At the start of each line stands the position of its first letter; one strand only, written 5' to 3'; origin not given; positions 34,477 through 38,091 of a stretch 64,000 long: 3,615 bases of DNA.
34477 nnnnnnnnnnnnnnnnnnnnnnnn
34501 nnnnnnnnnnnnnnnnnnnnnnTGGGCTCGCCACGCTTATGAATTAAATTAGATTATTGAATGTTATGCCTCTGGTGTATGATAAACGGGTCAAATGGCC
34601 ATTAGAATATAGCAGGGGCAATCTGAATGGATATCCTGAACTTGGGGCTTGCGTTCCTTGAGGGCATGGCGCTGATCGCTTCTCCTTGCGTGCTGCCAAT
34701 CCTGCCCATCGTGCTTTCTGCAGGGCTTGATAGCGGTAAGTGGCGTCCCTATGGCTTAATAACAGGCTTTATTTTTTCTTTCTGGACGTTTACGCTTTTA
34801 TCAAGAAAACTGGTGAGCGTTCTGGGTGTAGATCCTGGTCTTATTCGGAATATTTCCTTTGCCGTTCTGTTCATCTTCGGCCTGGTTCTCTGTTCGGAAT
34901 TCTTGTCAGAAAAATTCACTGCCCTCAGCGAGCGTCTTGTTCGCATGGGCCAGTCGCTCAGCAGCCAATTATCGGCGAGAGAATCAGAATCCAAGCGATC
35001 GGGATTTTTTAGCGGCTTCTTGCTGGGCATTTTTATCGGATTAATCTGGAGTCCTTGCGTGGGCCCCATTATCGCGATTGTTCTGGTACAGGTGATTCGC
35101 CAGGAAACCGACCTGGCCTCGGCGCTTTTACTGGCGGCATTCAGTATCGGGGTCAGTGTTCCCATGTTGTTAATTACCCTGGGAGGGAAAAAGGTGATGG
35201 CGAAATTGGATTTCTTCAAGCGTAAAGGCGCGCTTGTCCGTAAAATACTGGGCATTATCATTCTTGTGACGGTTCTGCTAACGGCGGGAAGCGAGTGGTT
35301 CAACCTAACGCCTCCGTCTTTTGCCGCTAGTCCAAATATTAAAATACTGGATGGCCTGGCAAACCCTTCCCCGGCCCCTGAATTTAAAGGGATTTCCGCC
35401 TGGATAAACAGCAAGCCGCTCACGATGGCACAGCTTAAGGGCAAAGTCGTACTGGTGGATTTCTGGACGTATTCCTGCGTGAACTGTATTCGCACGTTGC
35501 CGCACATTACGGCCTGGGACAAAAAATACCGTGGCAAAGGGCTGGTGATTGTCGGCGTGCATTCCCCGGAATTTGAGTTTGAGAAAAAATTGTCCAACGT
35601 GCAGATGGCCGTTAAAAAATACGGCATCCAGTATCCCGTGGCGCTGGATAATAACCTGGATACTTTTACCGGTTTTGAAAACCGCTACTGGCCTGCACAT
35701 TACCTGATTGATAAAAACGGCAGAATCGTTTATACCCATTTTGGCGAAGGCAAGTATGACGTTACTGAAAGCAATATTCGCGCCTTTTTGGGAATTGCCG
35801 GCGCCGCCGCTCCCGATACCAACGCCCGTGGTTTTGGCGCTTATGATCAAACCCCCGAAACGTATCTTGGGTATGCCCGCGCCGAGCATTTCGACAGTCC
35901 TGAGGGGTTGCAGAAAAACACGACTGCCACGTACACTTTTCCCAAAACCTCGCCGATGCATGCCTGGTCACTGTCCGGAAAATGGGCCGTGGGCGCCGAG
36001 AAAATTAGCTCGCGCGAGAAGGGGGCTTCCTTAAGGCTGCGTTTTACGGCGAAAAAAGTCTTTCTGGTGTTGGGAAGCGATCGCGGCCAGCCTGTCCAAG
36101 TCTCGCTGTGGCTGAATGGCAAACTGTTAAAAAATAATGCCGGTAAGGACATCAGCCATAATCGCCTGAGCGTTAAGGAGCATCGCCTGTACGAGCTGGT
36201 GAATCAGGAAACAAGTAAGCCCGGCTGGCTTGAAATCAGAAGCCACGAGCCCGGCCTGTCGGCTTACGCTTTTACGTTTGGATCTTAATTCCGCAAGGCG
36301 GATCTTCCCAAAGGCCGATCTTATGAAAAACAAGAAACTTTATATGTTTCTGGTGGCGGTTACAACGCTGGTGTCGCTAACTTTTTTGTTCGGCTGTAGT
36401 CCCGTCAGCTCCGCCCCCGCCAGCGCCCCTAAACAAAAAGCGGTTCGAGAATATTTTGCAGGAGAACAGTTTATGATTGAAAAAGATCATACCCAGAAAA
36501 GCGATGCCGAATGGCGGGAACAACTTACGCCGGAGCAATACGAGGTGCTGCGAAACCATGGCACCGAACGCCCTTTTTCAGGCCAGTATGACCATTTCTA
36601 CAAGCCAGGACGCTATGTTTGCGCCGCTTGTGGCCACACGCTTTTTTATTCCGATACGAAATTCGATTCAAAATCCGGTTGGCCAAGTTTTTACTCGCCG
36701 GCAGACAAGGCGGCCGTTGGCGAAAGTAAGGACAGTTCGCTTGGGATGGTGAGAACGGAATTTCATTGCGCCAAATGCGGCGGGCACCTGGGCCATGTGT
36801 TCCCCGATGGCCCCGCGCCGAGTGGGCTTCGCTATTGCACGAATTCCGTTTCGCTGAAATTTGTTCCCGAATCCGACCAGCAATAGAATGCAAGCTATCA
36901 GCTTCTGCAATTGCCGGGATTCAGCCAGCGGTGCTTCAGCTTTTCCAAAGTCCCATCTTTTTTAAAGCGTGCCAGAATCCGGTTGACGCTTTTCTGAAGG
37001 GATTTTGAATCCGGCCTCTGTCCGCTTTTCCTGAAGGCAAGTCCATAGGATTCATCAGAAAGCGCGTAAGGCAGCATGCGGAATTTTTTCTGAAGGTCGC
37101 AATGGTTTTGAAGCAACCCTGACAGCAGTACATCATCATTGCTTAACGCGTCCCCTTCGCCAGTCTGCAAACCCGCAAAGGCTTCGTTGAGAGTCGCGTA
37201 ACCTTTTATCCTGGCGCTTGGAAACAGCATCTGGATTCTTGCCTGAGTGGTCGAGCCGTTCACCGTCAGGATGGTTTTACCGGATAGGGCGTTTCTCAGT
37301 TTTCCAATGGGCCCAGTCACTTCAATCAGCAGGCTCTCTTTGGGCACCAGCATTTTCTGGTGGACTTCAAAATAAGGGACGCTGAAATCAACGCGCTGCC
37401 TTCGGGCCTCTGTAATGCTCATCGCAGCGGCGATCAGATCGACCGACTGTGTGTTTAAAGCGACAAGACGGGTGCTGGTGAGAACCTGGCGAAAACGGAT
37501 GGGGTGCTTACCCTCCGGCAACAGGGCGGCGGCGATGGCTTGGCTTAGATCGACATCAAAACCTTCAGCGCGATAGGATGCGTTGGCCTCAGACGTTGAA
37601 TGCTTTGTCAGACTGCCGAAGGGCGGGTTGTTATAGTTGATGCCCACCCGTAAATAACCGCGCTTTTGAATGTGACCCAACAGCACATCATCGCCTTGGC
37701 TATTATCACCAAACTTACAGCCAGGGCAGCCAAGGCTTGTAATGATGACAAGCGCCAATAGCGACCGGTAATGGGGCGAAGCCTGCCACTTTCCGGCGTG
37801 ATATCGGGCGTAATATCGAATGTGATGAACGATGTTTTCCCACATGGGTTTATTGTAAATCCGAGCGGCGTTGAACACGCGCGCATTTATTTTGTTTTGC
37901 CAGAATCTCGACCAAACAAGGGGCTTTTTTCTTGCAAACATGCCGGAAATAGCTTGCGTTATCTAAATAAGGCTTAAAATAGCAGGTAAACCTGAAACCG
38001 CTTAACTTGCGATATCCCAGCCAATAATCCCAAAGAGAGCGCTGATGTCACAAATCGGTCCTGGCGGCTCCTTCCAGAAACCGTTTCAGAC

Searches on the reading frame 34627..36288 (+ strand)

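Call 31: search_protein_families(library=pfam, proteins=[window:34627-36288:+], max_evalue=0.00001)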
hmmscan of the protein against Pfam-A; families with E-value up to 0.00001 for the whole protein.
window:34627-36288:+ (553 aa): 6 families
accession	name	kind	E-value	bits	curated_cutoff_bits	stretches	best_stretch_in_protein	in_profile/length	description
PF17991.7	Thioredoxin_10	-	4.6e-44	150.9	27.1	1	409-552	1-142/142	Thioredoxin like C-terminal domain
PF08534.16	Redoxin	-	8.9e-15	55.2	26.6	1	248-386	4-146/148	Redoxin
PF02683.22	DsbD_TM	-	1.5e-14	54.3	27.1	1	5-216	4-211/219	Cytochrome C biogenesis protein transmembrane domain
PF00578.27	AhpC-TSA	-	2.5e-12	47.3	26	1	249-369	4-123/124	AhpC/TSA family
PF13905.12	Thioredoxin_8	-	8.3e-09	36.1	27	1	272-367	1-94/94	Thioredoxin-like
PF13386.12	DsbD_2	-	4.4e-07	30.4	24.9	1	20-214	12-195/199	Cytochrome C biogenesis protein transmembrane region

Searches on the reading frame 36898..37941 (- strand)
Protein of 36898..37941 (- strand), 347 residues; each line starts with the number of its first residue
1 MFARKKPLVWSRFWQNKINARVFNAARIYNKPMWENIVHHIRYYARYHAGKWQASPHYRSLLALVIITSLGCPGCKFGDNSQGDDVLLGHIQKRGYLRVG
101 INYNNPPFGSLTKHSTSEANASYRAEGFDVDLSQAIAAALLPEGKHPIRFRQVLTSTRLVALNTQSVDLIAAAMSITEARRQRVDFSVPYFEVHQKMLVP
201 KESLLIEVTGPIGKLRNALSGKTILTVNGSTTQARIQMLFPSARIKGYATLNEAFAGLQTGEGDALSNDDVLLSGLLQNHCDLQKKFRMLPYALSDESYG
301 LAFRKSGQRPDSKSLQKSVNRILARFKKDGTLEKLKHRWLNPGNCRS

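Call 31: search_protein_families(library=pfam, proteins=[window:36898-37941:-], max_evalue=0.00001)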
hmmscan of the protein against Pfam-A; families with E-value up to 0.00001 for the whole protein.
window:36898-37941:- (347 aa): 2 families
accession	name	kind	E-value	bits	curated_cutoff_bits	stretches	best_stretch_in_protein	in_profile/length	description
PF00497.25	SBP_bac_3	-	6.9e-27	94.2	26.4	1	97-341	1-131/132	Bacterial extracellular solute-binding proteins, family 3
PF10613.14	Lig_chan-Glu_bd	-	7.5e-08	32.9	30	0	163-202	75-114/115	Ligated ion channel L-glutamate- and glycine-binding site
